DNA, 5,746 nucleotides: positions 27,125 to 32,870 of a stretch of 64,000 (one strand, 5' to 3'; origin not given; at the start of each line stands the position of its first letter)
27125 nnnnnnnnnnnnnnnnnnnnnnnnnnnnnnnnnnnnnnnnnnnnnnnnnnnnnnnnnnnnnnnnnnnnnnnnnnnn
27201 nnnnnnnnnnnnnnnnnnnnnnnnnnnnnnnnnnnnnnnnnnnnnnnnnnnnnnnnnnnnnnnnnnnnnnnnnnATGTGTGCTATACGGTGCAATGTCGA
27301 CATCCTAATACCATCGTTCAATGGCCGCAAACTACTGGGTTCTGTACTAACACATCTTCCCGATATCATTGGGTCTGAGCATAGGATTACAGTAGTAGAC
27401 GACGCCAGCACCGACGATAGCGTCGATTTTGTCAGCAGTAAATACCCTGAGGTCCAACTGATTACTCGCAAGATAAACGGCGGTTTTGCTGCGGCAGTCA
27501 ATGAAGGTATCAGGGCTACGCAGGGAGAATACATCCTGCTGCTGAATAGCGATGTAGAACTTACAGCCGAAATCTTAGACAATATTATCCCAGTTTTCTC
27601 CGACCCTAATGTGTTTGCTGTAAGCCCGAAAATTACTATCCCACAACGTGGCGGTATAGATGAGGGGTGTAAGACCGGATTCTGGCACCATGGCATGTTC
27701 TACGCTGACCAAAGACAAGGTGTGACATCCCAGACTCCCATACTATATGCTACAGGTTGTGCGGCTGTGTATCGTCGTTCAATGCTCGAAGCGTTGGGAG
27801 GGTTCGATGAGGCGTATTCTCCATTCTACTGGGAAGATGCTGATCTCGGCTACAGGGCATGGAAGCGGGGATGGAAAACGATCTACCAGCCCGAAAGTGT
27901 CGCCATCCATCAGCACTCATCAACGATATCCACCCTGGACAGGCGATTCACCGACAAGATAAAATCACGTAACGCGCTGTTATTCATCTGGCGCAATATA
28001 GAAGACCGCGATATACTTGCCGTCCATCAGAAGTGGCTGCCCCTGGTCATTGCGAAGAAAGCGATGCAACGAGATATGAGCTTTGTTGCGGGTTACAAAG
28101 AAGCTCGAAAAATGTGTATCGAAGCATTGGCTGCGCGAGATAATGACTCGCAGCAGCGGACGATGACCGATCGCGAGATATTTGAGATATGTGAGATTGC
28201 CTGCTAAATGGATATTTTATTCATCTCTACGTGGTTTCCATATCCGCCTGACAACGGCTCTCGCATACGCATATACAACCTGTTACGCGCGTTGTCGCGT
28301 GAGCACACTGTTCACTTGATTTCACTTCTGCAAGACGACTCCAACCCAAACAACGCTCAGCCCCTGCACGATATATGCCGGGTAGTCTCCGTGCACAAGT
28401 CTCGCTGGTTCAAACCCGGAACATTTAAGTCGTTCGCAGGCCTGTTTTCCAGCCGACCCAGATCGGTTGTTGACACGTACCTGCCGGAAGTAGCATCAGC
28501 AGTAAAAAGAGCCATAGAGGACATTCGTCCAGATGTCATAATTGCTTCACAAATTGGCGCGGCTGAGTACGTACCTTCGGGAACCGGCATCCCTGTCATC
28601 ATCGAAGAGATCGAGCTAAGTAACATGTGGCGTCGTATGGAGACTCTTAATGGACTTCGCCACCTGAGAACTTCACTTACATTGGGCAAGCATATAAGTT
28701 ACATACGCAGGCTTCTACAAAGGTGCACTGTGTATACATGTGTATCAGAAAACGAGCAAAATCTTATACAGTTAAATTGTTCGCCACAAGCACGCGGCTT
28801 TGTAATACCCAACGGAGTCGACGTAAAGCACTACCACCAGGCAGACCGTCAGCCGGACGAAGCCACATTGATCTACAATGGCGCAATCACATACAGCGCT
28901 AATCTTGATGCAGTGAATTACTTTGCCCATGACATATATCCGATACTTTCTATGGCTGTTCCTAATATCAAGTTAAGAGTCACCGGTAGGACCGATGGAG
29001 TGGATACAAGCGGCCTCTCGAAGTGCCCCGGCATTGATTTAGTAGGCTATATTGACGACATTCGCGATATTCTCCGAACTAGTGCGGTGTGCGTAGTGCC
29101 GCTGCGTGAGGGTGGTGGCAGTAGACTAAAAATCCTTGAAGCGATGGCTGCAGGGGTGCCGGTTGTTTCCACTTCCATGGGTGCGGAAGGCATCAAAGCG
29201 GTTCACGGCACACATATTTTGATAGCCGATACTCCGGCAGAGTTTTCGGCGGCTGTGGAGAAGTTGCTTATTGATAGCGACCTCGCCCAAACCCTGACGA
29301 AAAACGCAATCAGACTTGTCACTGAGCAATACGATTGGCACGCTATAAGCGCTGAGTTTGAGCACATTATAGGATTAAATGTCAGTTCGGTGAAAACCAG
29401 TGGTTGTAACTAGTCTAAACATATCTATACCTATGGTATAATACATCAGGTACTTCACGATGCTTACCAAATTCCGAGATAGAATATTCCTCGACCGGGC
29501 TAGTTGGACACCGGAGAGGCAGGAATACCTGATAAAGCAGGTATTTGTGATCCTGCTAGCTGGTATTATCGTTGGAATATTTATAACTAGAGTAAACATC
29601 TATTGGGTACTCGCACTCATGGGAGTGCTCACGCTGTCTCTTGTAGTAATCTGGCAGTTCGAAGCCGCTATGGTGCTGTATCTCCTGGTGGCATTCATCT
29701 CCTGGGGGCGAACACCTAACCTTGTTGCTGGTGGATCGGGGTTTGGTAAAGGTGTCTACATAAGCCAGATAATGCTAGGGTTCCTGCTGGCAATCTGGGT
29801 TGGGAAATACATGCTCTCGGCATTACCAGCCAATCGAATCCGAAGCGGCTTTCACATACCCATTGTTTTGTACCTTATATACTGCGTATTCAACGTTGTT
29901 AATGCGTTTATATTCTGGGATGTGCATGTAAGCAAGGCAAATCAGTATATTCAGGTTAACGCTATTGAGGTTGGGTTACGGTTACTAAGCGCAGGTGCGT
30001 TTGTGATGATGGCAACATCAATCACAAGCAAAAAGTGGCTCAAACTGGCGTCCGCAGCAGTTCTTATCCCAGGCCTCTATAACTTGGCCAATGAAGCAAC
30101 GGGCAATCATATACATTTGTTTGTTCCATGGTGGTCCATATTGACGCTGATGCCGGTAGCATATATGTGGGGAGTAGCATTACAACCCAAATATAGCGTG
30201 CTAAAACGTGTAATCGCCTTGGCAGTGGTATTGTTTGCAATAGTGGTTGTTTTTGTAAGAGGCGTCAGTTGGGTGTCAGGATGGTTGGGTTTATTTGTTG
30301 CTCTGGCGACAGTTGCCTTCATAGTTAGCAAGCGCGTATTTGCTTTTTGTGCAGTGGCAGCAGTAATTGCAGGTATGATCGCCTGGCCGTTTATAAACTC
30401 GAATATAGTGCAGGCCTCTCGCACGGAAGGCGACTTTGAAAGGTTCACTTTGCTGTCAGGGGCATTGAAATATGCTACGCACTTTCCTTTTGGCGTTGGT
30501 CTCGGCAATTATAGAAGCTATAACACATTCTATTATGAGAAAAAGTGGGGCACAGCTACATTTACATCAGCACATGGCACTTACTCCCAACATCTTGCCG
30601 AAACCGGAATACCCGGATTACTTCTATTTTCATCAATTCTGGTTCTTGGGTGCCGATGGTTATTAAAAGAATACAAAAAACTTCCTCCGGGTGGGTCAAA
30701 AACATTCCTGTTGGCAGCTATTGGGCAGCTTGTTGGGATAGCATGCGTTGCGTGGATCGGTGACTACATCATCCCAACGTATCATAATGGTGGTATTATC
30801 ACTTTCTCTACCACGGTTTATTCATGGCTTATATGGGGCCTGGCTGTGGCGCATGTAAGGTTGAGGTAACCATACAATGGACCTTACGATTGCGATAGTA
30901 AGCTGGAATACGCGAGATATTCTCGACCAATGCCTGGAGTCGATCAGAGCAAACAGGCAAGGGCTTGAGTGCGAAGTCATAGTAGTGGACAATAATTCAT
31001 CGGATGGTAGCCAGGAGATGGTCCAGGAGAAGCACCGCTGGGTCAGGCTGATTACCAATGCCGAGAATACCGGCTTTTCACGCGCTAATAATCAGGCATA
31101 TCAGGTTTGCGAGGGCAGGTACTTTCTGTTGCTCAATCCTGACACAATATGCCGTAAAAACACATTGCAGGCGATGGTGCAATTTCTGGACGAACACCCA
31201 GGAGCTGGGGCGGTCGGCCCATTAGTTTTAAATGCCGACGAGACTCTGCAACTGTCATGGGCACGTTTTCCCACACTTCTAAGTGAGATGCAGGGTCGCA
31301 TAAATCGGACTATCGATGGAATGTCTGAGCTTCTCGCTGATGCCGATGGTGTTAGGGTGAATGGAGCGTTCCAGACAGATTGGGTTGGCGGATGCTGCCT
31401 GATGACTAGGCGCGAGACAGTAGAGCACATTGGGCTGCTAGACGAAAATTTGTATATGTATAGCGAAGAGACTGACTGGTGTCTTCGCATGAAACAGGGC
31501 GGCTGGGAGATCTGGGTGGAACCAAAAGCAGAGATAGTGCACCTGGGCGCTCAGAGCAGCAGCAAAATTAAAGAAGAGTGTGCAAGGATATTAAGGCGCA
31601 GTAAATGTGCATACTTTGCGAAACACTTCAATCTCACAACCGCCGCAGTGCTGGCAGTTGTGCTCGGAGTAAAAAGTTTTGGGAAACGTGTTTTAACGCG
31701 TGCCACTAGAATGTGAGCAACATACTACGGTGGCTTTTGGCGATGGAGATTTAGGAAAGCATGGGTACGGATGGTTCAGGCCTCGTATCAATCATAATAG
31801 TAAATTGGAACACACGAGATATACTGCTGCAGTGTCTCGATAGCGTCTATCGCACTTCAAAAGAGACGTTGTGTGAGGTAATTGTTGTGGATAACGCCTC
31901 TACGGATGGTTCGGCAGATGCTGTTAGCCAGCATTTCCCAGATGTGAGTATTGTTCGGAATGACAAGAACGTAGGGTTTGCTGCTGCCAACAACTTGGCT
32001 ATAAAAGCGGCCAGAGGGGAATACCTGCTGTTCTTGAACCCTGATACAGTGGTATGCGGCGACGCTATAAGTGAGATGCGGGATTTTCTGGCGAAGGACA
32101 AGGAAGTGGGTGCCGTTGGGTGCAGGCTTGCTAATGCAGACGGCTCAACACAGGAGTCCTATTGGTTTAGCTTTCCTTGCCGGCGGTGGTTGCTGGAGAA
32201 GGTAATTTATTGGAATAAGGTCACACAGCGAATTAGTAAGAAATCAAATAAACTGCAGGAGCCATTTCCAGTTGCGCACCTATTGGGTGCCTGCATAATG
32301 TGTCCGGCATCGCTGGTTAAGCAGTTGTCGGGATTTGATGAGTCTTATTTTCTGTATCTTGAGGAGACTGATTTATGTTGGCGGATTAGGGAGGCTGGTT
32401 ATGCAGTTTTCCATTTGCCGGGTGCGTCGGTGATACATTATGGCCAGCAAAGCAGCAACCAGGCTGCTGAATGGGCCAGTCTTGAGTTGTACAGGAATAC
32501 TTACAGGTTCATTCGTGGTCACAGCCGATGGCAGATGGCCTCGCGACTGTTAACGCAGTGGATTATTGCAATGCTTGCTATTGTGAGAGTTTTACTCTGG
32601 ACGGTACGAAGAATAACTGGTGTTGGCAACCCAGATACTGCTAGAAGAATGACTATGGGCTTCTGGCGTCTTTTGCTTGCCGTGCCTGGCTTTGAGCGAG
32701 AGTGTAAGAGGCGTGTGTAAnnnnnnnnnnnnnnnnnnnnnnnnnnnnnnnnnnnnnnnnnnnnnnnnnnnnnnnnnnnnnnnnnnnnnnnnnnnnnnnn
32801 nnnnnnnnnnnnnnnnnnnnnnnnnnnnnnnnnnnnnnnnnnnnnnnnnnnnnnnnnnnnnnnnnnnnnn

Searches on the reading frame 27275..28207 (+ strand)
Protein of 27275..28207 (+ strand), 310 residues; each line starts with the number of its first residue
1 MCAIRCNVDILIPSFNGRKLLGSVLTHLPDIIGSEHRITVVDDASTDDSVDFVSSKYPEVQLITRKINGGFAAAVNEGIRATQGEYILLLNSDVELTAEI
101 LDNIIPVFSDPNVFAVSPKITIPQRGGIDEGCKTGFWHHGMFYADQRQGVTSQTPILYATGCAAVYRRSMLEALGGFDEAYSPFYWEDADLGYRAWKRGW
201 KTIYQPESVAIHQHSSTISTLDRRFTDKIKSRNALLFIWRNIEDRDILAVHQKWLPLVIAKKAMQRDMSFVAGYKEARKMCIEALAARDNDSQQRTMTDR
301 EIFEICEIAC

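Call 11: search_protein_families(library=ncbifam, proteins=[window:27275-28207:+], max_evalue=0.00001)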
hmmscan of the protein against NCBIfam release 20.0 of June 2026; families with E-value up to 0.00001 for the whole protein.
window:27275-28207:+ (310 aa): 11 families
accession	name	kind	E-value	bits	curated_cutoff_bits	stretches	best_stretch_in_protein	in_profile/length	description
TIGR03965.1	mycofact_glyco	equivalog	2.3e-31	109.2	280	1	7-231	75-299/467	mycofactocin biosynthesis glycosyltransferase MftF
NF041875.1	EPS_EpsD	equivalog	1e-17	64.6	370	1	8-216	1-212/325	exopolysaccharide biosynthesis glycosyltransferase EpsD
TIGR03937.1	PgaC_IcaA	equivalog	2.7e-13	49.6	422.3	1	7-213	46-251/407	poly-beta-1,6-N-acetyl-D-glucosamine synthase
NF007482.0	PRK10073.1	equivalog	1.5e-11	43.9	423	1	6-105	6-107/334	glycosyltransferase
TIGR04283.1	glyco_like_mftF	equivalog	2.6e-10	40.3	182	1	10-199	3-173/221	TIGR04283 family arsenosugar biosynthesis glycosyltransferase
NF047683.1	TeichurnBiosyTuaG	equivalog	1.1e-09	38.3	400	1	3-106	3-109/252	teichuronic acid biosynthesis protein TuaG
TIGR04242.1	nodulat_NodC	equivalog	1.8e-08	33.7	550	1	6-211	48-263/395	chitooligosaccharide synthase NodC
NF038299.1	EPS_HpsN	equivalog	3e-08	33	425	1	8-216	3-224/317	hormogonium polysaccharide biosynthesis glycosyltransferase HpsN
TIGR03030.1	CelA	equivalog_domain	4.7e-08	31.5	699.1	1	59-212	203-357/714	UDP-forming cellulose synthase catalytic subunit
TIGR01556.1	rhamnosyltran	subfamily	2.2e-07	30.4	200.55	1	31-207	17-195/281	rhamnosyltransferase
TIGR03111.1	glyc2_xrt_Gpos1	hypoth_equivalog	5.4e-07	28.8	363.95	1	7-130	50-178/439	TIGR03111 family XrtG-associated glycosyltransferase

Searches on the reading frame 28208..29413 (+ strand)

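Call 11: search_protein_families(library=ncbifam, proteins=[window:28208-29413:+], max_evalue=0.00001)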
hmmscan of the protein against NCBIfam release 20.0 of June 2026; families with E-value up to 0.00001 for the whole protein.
window:28208-29413:+ (401 aa): 10 families
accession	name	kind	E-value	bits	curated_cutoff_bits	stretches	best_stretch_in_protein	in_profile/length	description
TIGR03087.1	stp1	hypoth_equivalog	1.7e-60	205.3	316.65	1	3-387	1-393/397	TIGR03087 family PEP-CTERM/XrtA system glycosyltransferase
TIGR03088.1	stp2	hypoth_equivalog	3.9e-12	45.9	409.05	1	265-387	248-369/374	TIGR03088 family PEP-CTERM/XrtA system glycosyltransferase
TIGR04047.1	MSMEG_0565_glyc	hypoth_equivalog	2.8e-10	39.9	259.85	1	291-381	277-364/373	MSMEG_0565 family glycosyltransferase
TIGR03999.1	thiol_BshA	equivalog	6.8e-09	35.1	273.7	1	194-387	166-369/375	N-acetyl-alpha-D-glucosaminyl L-malate synthase BshA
NF041010.1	glycosy_Agl16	equivalog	7.7e-09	34.9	575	1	160-385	120-345/352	glycosylation protein Agl16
NF053787.1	GlcN_PG_synth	equivalog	1.1e-07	31.1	480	1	307-382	276-350/361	N-acetylglucosaminyl phosphatidylglycerol synthase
TIGR04063.1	stp3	hypoth_equivalog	1.7e-07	30.5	442.05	0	307-387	309-391/397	TIGR04063 family PEP-CTERM/XrtA system glycosyltransferase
TIGR03449.1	mycothiol_MshA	equivalog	2.1e-07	30.2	462.5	1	286-383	298-395/406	D-inositol-3-phosphate glycosyltransferase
NF041876.1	EPS_EpsE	equivalog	2.4e-06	27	400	1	285-378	289-383/389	exopolysaccharide biosynthesis GT4 family glycosyltransferase EpsE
NF038011.1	PelF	equivalog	4.9e-06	25.8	100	0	190-379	275-463/489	GT4 family glycosyltransferase PelF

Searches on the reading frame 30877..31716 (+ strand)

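Call 11: search_protein_families(library=ncbifam, proteins=[window:30877-31716:+], max_evalue=0.00001)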
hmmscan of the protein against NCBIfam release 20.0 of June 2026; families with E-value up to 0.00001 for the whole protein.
window:30877-31716:+ (279 aa): 13 families
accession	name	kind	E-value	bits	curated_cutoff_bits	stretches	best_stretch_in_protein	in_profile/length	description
TIGR01556.1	rhamnosyltran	subfamily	9.4e-20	70.9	200.55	1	31-231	21-209/281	rhamnosyltransferase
NF038302.1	EPS_HpsE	equivalog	1.2e-19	70.5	300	1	1-223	1-223/307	hormogonium polysaccharide biosynthesis glycosyltransferase HpsE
TIGR03965.1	mycofact_glyco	equivalog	6e-18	65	280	1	2-222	75-280/467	mycofactocin biosynthesis glycosyltransferase MftF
NF038299.1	EPS_HpsN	equivalog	1.4e-13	50.5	425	1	4-254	4-250/317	hormogonium polysaccharide biosynthesis glycosyltransferase HpsN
TIGR03937.1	PgaC_IcaA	equivalog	2.1e-13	50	422.3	1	3-220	47-248/407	poly-beta-1,6-N-acetyl-D-glucosamine synthase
NF041875.1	EPS_EpsD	equivalog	1.7e-11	44.2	370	1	4-226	2-210/325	exopolysaccharide biosynthesis glycosyltransferase EpsD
NF047683.1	TeichurnBiosyTuaG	equivalog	2.4e-10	40.5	400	1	4-109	9-116/252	teichuronic acid biosynthesis protein TuaG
TIGR03111.1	glyc2_xrt_Gpos1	hypoth_equivalog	2.6e-10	39.7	363.95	1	3-136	51-188/439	TIGR03111 family XrtG-associated glycosyltransferase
NF007482.0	PRK10073.1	equivalog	3.9e-10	39.2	423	1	3-94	8-100/334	glycosyltransferase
TIGR04283.1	glyco_like_mftF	equivalog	1.4e-08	34.6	182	1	3-111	1-105/221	TIGR04283 family arsenosugar biosynthesis glycosyltransferase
NF053739.1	GlytfEpsEBac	equivalog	4.3e-08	32.5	450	1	8-123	8-126/265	glycosyltransferase EpsE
TIGR04009.1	wcaE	equivalog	1.2e-06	28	369.2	1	3-106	3-109/248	colanic acid biosynthesis glycosyltransferase WcaE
NF050050.1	ProtGlycPglI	equivalog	6.6e-06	25.7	500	1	3-106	4-110/306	GalNAc(5)-diNAcBac-PP-undecaprenol beta-1,3-glucosyltransferase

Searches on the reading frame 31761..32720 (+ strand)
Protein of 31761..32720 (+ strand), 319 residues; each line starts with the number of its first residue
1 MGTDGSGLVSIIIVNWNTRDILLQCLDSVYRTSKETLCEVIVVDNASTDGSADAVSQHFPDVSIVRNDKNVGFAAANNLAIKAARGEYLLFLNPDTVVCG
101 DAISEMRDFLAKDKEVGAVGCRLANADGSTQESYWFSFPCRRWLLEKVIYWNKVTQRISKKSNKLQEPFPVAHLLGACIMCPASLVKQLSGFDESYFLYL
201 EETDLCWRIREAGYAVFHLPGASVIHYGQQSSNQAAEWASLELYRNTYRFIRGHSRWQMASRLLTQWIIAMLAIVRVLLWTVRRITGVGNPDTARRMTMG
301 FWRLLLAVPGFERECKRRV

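Call 12: search_protein_families(library=ncbifam, proteins=[window:31761-32720:+], max_evalue=0.00001)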
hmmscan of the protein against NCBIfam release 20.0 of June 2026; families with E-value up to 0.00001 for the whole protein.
window:31761-32720:+ (319 aa): 19 families
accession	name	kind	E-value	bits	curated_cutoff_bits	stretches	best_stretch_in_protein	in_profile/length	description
TIGR03965.1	mycofact_glyco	equivalog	1.5e-20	73.5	280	2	9-126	76-194/467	mycofactocin biosynthesis glycosyltransferase MftF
NF041875.1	EPS_EpsD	equivalog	7.9e-18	64.9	370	1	9-292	1-270/325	exopolysaccharide biosynthesis glycosyltransferase EpsD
TIGR04283.1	glyco_like_mftF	equivalog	6.1e-15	55.4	182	1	9-128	1-116/221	TIGR04283 family arsenosugar biosynthesis glycosyltransferase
NF007482.0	PRK10073.1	equivalog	4.6e-14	52.1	423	1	8-122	7-121/334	glycosyltransferase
TIGR01556.1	rhamnosyltran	subfamily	7.4e-13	48.3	200.55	1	23-244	7-220/281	rhamnosyltransferase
NF038302.1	EPS_HpsE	equivalog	8.3e-12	44.7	300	1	10-123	4-124/307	hormogonium polysaccharide biosynthesis glycosyltransferase HpsE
NF038299.1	EPS_HpsN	equivalog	1.2e-11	44.2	425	0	8-125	2-121/317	hormogonium polysaccharide biosynthesis glycosyltransferase HpsN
TIGR03937.1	PgaC_IcaA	equivalog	1.6e-11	43.8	422.3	1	7-120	45-160/407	poly-beta-1,6-N-acetyl-D-glucosamine synthase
TIGR03111.1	glyc2_xrt_Gpos1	hypoth_equivalog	2.3e-11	43.1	363.95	1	9-127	51-174/439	TIGR03111 family XrtG-associated glycosyltransferase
NF047683.1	TeichurnBiosyTuaG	equivalog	9.8e-11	41.8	400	1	7-114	6-115/252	teichuronic acid biosynthesis protein TuaG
NF053739.1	GlytfEpsEBac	equivalog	3e-10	39.5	450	1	9-130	3-127/265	glycosyltransferase EpsE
TIGR04195.1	S_glycosyl_SunS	equivalog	3.9e-08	32.6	350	1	12-104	62-149/421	SunS family peptide S-glycosyltransferase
NF007453.0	PRK10018.1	equivalog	5.5e-08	32.8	382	1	6-150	5-146/280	colanic acid biosynthesis glycosyltransferase WcaA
TIGR04242.1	nodulat_NodC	equivalog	7e-08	31.8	550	1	9-125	50-170/395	chitooligosaccharide synthase NodC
NF045692.1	OglycostaseCruG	equivalog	2.3e-07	30.1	600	0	7-58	41-91/386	2'-O-glycosyltransferase CruG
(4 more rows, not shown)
